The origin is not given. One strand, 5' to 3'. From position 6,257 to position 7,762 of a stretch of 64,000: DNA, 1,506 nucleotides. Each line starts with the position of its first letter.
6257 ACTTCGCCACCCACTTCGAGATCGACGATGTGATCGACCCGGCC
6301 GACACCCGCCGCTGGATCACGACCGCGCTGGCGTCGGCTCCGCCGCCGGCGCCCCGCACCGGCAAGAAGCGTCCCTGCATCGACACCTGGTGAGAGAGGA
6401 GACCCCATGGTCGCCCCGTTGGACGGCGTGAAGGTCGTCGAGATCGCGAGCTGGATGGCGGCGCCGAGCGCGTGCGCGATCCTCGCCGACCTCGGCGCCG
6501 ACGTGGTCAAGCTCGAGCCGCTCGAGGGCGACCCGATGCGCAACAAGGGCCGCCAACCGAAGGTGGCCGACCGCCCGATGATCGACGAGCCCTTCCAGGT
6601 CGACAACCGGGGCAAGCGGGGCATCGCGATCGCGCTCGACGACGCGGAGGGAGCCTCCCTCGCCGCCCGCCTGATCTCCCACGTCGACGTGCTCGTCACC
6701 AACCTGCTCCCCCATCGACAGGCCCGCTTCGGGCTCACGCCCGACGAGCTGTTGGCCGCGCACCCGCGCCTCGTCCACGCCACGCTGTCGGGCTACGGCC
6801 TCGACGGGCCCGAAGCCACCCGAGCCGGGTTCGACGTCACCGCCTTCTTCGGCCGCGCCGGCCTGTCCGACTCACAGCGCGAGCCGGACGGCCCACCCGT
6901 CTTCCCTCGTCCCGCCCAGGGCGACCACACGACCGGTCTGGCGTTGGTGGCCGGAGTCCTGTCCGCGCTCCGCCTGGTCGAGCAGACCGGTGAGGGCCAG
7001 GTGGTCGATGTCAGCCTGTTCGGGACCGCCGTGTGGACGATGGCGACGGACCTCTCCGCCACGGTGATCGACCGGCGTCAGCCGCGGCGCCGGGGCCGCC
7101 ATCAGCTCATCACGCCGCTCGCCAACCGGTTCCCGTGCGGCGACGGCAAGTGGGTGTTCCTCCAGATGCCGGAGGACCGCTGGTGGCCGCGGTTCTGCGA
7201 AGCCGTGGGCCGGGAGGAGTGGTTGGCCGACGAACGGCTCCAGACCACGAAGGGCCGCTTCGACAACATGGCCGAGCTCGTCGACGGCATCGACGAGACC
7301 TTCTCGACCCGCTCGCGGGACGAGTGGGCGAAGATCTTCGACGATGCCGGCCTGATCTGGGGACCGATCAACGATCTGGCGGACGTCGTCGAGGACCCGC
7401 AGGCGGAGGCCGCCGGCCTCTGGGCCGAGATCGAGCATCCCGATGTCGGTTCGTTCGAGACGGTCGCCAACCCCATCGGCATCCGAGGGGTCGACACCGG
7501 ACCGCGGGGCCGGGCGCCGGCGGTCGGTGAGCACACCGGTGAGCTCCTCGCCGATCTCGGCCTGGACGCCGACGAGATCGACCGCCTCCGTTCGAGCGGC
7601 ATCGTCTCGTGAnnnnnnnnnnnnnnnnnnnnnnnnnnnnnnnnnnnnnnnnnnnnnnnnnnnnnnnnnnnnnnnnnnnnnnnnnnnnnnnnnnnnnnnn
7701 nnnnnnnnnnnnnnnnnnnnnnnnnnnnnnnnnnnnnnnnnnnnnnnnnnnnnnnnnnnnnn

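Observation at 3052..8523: Single-polypeptide BC-BCCP-CT acyl-CoA carboxylase in an operon with a family-III CoA-transferase and an LLM oxidoreductase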

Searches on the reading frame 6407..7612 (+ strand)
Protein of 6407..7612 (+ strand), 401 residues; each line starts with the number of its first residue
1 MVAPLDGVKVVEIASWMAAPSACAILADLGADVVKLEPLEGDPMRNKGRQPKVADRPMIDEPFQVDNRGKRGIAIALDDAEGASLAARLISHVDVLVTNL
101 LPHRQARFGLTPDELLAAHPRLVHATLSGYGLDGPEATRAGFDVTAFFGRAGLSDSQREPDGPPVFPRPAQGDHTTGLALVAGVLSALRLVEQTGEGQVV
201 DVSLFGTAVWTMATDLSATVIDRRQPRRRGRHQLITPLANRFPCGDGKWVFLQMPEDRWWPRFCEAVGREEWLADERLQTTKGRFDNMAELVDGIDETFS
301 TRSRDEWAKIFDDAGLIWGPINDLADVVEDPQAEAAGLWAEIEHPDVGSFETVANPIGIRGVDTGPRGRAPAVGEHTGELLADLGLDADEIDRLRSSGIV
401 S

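Call 7: search_protein_families(library=pfam, proteins=[window:6407-7612:+])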
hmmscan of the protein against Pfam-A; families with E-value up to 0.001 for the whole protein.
window:6407-7612:+ (401 aa): 1 family
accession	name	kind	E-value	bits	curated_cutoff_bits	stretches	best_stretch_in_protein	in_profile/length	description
PF02515.22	CoA_transf_3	-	1.6e-104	350.4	23.3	1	5-377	1-366/366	CoA-transferase family III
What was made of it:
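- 6407..7612 (+): Family-III (CaiB/BaiF) CoA-transferase, 401 aa; the putative catalytic Asp173 codon is at 6923-6925. CoA_transf_3 over positions 1-366 of 366, E 1.6e-104 (call 7).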

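Call 8: search_protein_families(library=ncbifam, proteins=[window:6407-7612:+])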
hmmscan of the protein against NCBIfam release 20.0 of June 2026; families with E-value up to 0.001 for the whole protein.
window:6407-7612:+ (401 aa): 7 families
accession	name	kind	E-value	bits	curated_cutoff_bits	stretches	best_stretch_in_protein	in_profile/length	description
NF052585.1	SucGlutTfsCaiB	equivalog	8.6e-57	192.5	750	1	3-384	6-388/394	succinate--glutarate CoA-transferase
NF003809.0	PRK05398.1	subfamily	1.1e-53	182.3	442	2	1-205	1-201/416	formyl-CoA transferase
TIGR03253.1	oxalate_frc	equivalog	8.1e-52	176.3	504.2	2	3-205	2-200/416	formyl-CoA transferase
NF041294.1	Scnl_mescCoAtase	equivalog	1.1e-45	156.4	700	1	4-381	3-380/381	succinyl-CoA:mesaconate CoA-transferase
NF008511.0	PRK11430.1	equivalog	4.5e-36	124.8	522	1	3-364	8-358/381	CoA:oxalate CoA-transferase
TIGR04253.1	mesacon_CoA_iso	equivalog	1.9e-27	96.3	725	1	5-400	3-400/403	2-methylfumaryl-CoA isomerase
NF002914.1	PRK03525.1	equivalog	8.2e-27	94.1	413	1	3-400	8-397/400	L-carnitine CoA-transferase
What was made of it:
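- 6407..7612 (+): Best NCBIfam hits are succinate-glutarate, formyl-CoA and mesaconate transferases, all far below their cut-offs (call 8).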

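Call 10: search_solved_structures(query=window:6407-7612:+, max_evalue=1e-10)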
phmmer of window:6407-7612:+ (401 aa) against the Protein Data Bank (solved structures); distinct sequences matched with E-value up to 1e-10: 32.
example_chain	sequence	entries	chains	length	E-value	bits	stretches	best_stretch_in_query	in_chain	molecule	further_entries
4ed9_A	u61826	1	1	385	2.2e-47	165.3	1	3-384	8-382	CAIB/BAIF family protein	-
10uh_A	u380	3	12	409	4.7e-47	164.2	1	3-400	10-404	Formyl-coenzyme a transferase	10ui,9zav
9br6_A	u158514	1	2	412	2.2e-45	158.7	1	2-400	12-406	Succinate--hydroxymethylglutarate CoA-transferase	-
9br7_A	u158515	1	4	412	1.1e-44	156.4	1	2-400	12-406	Succinate--hydroxymethylglutarate CoA-transferase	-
3ubm_A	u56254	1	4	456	2.5e-43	152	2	4-205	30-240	Formyl-CoA:oxalate CoA-transferase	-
2vjq_A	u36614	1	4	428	1.5e-40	142.8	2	1-205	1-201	FORMYL-COENZYME A TRANSFERASE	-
2vjk_A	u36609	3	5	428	4.5e-40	141.2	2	1-205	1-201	FORMYL-COENZYME A TRANSFERASE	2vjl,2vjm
1p5h_A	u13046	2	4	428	4.5e-40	141.2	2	1-205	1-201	Formyl-coenzyme A transferase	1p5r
2vjp_A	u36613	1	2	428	4.8e-40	141.1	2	1-205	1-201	FORMYL-COENZYME A TRANSFERASE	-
2vjo_A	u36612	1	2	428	5.8e-40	140.9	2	1-204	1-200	FORMYL-COENZYME A TRANSFERASE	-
2vjn_A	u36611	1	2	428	9.2e-40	140.2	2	1-205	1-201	FORMYL-COENZYME A TRANSFERASE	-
1t4c_A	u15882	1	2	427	1e-39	140.1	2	3-205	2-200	Formyl-CoA:oxalate CoA-transferase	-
1vgr_A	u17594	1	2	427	3.6e-39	138.2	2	3-205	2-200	Formyl-coenzyme A transferase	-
2vjm_B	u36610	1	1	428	4.4e-39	138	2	1-205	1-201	FORMYL-COENZYME A TRANSFERASE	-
1t3z_A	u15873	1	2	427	6.9e-39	137.3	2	3-205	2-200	Formyl-coenzyme A transferase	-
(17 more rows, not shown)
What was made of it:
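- On Family-III CoA-transferase (CaiB/BaiF): Query residues 1-205 align to Frc residues 1-201 (call 10), which is consistent with D173 matching D169.
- Closest known: Succinate-glutarate / succinate-hydroxymethylglutarate CoA-transferases. Same: They share the family-III fold over the full length, and they are the best-scoring characterised relatives of the CoAT (calls 8, 10).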

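Call 25: find_homologous_proteins(query=window:6407-7612:+, max_evalue=1e-40)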
Query window:6407-7612:+ (401 aa): 3615 proteins with E <= 1e-40 among 8000 candidates; the best 120 are listed.
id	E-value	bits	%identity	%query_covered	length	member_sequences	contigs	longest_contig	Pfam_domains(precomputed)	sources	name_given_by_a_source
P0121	7.9e-268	906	100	100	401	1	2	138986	PF02515.23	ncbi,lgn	ncbi:MAG: CoA transferase [Actinomycetota bacterium]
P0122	1.6e-230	783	86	100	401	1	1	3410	PF02515.23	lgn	-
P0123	4.0e-196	670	73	100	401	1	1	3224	PF02515.23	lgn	-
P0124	4.7e-196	670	73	100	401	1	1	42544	PF02515.23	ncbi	ncbi:MAG: CoA transferase [Actinomycetota bacterium]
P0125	1.3e-194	665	73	100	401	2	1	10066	PF02515.23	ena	-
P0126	3.2e-192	657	72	100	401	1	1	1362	PF02515.23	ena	-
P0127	3.4e-192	657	72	100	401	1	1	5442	PF02515.23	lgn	-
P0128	1.0e-191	656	72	100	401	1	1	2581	PF02515.23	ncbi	-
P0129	9.4e-191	652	71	99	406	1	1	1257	PF02515.23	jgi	jgi:crotonobetainyl-CoA:carnitine CoA-transferase CaiB-like acyl-CoA transferase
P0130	1.5e-168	579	66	99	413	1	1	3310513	PF02515.23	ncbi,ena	-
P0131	1.6e-164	566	62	100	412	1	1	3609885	PF02515.23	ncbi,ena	-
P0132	7.3e-164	564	65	99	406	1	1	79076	PF02515.23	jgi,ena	-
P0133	1.1e-163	563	64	100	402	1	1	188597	PF02515.23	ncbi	-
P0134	2.4e-163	562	65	99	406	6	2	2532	PF02515.23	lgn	-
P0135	3.8e-163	561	65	99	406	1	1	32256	PF02515.23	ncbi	-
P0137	1.8e-162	559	62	100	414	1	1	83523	PF02515.23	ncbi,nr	ncbi:MAG: CoA transferase [Actinomycetota bacterium]|nr:CoA transferase [Actinomycetota bacterium]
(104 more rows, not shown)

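Call 27: find_related_loci(query=A2, collection=metagenome_contigs, flank=8000)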
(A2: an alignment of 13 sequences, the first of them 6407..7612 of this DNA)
Query A2 (401 aa) in metagenome_contigs; peptide patterns used: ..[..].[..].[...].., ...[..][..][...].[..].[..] (x = any residue, [..] = any of these).
600 stretches matched a pattern (row limit reached: there are more); 576 encode a relative of the query (tblastn E <= 1e-3); the best 80 are kept; 80 distinct loci.
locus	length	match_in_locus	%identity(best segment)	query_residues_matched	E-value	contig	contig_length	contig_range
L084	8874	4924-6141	51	1-400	9e-134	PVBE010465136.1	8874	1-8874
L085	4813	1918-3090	42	4-400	7e-98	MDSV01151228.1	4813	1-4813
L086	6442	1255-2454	42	1-401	3e-88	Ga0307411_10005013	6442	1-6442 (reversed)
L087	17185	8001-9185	41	1-398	1e-84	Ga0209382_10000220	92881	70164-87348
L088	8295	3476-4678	41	1-400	1e-83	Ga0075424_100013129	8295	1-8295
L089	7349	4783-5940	40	1-388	5e-83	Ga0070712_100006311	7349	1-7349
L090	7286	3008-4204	37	2-400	6e-82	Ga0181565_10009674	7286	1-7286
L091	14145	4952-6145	41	1-400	1e-81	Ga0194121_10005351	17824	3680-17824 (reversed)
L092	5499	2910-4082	43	1-394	5e-81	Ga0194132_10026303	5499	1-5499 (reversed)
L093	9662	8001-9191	39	5-400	1e-80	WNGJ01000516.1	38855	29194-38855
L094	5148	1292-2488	37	1-400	2e-79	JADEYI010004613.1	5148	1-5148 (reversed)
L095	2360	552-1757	38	1-400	1e-81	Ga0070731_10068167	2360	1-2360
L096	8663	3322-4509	41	4-400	1e-78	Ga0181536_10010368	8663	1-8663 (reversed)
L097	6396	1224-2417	39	5-401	4e-78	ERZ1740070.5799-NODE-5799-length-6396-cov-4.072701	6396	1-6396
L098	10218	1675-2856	39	5-398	6e-78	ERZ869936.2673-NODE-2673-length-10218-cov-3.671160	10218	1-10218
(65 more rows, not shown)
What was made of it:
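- Tried and rejected: Metagenome scan with a CoAT alignment (call 27).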

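Call 29: find_encoding_contigs(protein=P0130, flank=8000, max_places=2)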
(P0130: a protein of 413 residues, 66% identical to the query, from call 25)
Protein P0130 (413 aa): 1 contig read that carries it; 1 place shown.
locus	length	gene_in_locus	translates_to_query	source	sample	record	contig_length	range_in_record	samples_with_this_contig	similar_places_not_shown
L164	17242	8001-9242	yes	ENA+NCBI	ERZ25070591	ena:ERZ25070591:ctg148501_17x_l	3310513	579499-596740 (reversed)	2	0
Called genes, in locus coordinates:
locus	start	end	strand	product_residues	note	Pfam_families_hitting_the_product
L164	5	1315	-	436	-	PF00365:PFK, PF00781:DAGK_cat (faint)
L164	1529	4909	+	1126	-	PF00289:Biotin_carb_N, PF02786:CPSase_L_D2, PF02785:Biotin_carb_C, PF00364:Biotin_lipoyl, PF25973:BSH_CzcB (faint), PF01039:Carboxyl_trans, PF03255:ACCA (weak)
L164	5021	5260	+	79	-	-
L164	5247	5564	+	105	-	PF02452:PemK_toxin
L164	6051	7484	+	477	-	PF00078:RVT_1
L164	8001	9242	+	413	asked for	PF02515:CoA_transf_3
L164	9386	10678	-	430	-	PF00089:Trypsin, PF13365:Trypsin_2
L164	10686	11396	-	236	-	PF09360:zf-CDGSH, PF06902:Fer4_19, PF09360:zf-CDGSH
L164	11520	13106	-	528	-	-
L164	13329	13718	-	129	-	PF01850:PIN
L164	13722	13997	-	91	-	-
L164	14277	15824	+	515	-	PF00501:AMP-binding, PF13193:AMP-binding_C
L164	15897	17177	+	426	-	PF00108:Thiolase_N, PF02803:Thiolase_C, PF22691:Thiolase_C_1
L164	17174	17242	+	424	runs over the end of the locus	PF00067:p450 (weak)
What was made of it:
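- The orthologous LCC...CoAT order survives at 60-66% identity in L164, across an insertion (call 29).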

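Call 30: find_encoding_contigs(protein=P0133, flank=8000, max_places=2)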
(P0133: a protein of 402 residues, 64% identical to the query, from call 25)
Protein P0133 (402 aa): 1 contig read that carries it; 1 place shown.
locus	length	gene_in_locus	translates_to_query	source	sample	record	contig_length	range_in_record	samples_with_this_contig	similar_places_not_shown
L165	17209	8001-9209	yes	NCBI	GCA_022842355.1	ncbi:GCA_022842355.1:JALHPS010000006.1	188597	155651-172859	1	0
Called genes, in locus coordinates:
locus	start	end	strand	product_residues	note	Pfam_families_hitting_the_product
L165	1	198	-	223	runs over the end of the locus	PF10531:SLBB, PF14520:HHH_5 (faint), PF00633:HHH, PF12836:HHH_3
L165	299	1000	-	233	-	PF00085:Thioredoxin, PF14559:TPR_19, PF14561:TPR_20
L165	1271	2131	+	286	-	PF03734:YkuD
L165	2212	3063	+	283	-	PF08450:SGL, PF24684:Vgb_lyase (faint)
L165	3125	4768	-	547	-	PF00501:AMP-binding, PF14535:AMP-binding_C_2 (weak), PF23024:AMP-dom_DIP2-like (weak)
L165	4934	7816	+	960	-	PF00133:tRNA-synt_1, PF09334:tRNA-synt_1g, PF13603:tRNA-synt_1_2, PF08264:Anticodon_1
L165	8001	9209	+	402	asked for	PF02515:CoA_transf_3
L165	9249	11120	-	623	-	PF13191:AAA_16 (faint), PF13173:AAA_14, PF13635:DUF4143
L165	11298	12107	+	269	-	PF00378:ECH_1, PF16113:ECH_2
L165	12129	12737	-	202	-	PF13828:DUF4190 (weak)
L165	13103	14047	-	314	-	-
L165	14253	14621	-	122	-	PF02410:RsfS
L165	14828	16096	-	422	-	-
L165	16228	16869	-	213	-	PF01467:CTP_transf_like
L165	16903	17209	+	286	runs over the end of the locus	PF00140:Sigma70_r1_2, PF04542:Sigma70_r2, PF04545:Sigma70_r4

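Call 31: find_encoding_contigs(protein=P0137, flank=8000, max_places=2)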
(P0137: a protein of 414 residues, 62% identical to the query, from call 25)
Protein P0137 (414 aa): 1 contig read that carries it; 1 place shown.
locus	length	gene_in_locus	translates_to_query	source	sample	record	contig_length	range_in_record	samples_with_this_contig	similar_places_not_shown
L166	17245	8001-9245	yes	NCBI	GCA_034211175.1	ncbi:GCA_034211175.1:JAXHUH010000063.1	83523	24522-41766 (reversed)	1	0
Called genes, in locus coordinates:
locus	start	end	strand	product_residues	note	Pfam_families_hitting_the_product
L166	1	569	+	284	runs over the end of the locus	PF09754:PAC2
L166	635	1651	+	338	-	PF00296:Bac_luciferase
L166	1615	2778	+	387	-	PF13676:TIR_2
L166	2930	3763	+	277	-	PF03734:YkuD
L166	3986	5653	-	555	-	PF00501:AMP-binding, PF23024:AMP-dom_DIP2-like (faint)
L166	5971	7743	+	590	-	PF11258:DUF3048, PF17479:DUF3048_C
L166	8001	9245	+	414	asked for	PF02515:CoA_transf_3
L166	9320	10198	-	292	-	PF00561:Abhydrolase_1, PF12146:Hydrolase_4, PF12697:Abhydrolase_6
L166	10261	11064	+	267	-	PF00378:ECH_1, PF16113:ECH_2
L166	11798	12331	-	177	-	PF08044:DUF1707, PF13239:2TM (weak)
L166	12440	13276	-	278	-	PF20240:DUF6597, PF00165:HTH_AraC (faint), PF12833:HTH_18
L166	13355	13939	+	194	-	PF11716:MDMPI_N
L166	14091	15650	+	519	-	PF13539:Peptidase_M15_4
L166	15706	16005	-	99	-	PF02410:RsfS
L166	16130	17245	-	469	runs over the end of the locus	PF13399:LytR_C (weak)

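Call 32: find_encoding_contigs(protein=P0132, flank=8000, max_places=2)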
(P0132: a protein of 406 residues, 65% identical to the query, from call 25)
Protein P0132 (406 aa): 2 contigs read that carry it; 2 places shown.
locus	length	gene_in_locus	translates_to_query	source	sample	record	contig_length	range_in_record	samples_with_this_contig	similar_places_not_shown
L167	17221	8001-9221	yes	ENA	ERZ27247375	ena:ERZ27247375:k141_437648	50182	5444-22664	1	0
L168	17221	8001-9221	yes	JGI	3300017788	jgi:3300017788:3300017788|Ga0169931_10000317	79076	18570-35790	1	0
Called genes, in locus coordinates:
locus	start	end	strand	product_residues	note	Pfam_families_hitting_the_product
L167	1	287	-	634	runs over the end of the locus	PF03772:Competence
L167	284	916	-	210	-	PF10531:SLBB, PF14520:HHH_5 (faint), PF00633:HHH (weak), PF12836:HHH_3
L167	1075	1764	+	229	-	PF01391:Collagen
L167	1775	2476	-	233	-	PF00085:Thioredoxin, PF14559:TPR_19 (weak), PF14561:TPR_20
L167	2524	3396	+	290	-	PF09754:PAC2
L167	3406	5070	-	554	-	PF00501:AMP-binding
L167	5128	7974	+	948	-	PF00133:tRNA-synt_1, PF09334:tRNA-synt_1g, PF13603:tRNA-synt_1_2, PF08264:Anticodon_1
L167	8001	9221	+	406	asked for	PF02515:CoA_transf_3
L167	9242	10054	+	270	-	PF00378:ECH_1, PF16113:ECH_2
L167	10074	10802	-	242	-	PF13828:DUF4190 (weak)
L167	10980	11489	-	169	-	-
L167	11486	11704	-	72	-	PF08281:Sigma70_r4_2, PF04545:Sigma70_r4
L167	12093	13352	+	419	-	PF04234:CopC, PF05425:CopD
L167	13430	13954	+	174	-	PF04314:LpqE-like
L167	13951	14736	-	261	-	-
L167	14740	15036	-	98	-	-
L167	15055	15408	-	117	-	PF02410:RsfS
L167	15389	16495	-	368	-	PF13399:LytR_C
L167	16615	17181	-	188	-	PF01467:CTP_transf_like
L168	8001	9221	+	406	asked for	PF02515:CoA_transf_3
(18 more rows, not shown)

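Call 33: find_encoding_contigs(protein=P0131, flank=8000, max_places=2)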
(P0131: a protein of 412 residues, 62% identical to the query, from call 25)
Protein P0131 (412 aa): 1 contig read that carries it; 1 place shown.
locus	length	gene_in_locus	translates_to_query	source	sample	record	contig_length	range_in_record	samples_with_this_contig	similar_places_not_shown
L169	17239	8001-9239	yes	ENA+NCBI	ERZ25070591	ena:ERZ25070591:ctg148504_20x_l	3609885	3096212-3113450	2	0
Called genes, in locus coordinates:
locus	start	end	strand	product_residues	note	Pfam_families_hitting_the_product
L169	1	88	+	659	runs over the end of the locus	PF00082:Peptidase_S8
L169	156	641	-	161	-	PF13673:Acetyltransf_10, PF00583:Acetyltransf_1 (weak), PF13508:Acetyltransf_7 (weak)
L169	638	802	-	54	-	-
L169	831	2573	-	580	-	PF00005:ABC_tran, PF02463:SMC_N (faint), PF13555:AAA_29 (faint), PF00005:ABC_tran, PF13304:AAA_21 (weak)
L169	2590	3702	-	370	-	PF00285:Citrate_synt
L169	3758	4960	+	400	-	PF12728:HTH_17, PF00285:Citrate_synt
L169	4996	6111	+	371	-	-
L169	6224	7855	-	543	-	PF01642:MM_CoA_mutase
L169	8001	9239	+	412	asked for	PF02515:CoA_transf_3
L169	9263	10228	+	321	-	PF01513:NAD_kinase, PF00781:DAGK_cat (weak)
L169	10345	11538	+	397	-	PF00368:HMG-CoA_red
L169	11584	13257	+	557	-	PF01979:Amidohydro_1 (faint), PF07969:Amidohydro_3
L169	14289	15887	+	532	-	PF18884:TSP3_bac (faint)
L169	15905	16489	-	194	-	PF02525:Flavodoxin_2, PF03358:FMN_red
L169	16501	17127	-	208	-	PF02525:Flavodoxin_2, PF03358:FMN_red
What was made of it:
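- CoAT orthologues at 62-65% identity mostly sit elsewhere, next to leuS, an enoyl-CoA hydratase and an AMP-ligase, or next to methylmalonyl-CoA mutase (calls 30-33).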

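Call 74: search_protein_families(library=ncbifam, proteins=[L164:8001-9242:+, L167:8001-9221:+], max_evalue=1e-20)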
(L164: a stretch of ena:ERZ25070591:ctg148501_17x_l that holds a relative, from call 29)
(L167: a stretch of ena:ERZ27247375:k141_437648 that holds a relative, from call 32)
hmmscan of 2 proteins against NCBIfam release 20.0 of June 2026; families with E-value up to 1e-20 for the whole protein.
L164:8001-9242:+ (413 aa): 7 families
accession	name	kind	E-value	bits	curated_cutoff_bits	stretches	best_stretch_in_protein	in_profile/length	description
NF052585.1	SucGlutTfsCaiB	equivalog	2.8e-63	213.9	750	1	9-393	5-387/394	succinate--glutarate CoA-transferase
TIGR03253.1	oxalate_frc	equivalog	6.5e-49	166.7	504.2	1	11-214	3-199/416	formyl-CoA transferase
NF003809.0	PRK05398.1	subfamily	1.1e-48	165.8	442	1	11-214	4-200/416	formyl-CoA transferase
NF041294.1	Scnl_mescCoAtase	equivalog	9.8e-43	146.7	700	1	12-391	4-380/381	succinyl-CoA:mesaconate CoA-transferase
NF008511.0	PRK11430.1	equivalog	9.3e-34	117.1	522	1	8-349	6-338/381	CoA:oxalate CoA-transferase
TIGR04253.1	mesacon_CoA_iso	equivalog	5.2e-27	94.8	725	1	12-410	3-400/403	2-methylfumaryl-CoA isomerase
NF002914.1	PRK03525.1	equivalog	2.1e-21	76.3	413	1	10-409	8-396/400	L-carnitine CoA-transferase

L167:8001-9221:+ (406 aa): 7 families
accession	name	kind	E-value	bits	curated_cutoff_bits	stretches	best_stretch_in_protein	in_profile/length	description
NF052585.1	SucGlutTfsCaiB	equivalog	1.7e-61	208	750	1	5-388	4-387/394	succinate--glutarate CoA-transferase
NF003809.0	PRK05398.1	subfamily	4e-44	150.8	442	1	7-210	3-201/416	formyl-CoA transferase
TIGR03253.1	oxalate_frc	equivalog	1e-41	143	504.2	1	8-209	3-199/416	formyl-CoA transferase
NF041294.1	Scnl_mescCoAtase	equivalog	1.9e-39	135.9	700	1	9-386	4-380/381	succinyl-CoA:mesaconate CoA-transferase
NF008511.0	PRK11430.1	equivalog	1.3e-28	100.3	522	1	8-346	9-340/381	CoA:oxalate CoA-transferase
NF002914.1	PRK03525.1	equivalog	1.9e-26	92.9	413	1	8-405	9-397/400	L-carnitine CoA-transferase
TIGR04253.1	mesacon_CoA_iso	equivalog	6e-24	84.8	725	1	9-405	3-400/403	2-methylfumaryl-CoA isomerase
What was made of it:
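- All the closest characterised relatives of this CoAT, and of the other LCC-adjacent CoATs, act on dicarboxylates or their CoA esters: succinate-glutarate, succinyl-CoA:mesaconate, formyl-CoA:oxalate, SUGCT, and 2-methylfumaryl-CoA isomerase as an intramolecular example (calls 8, 10, 74).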
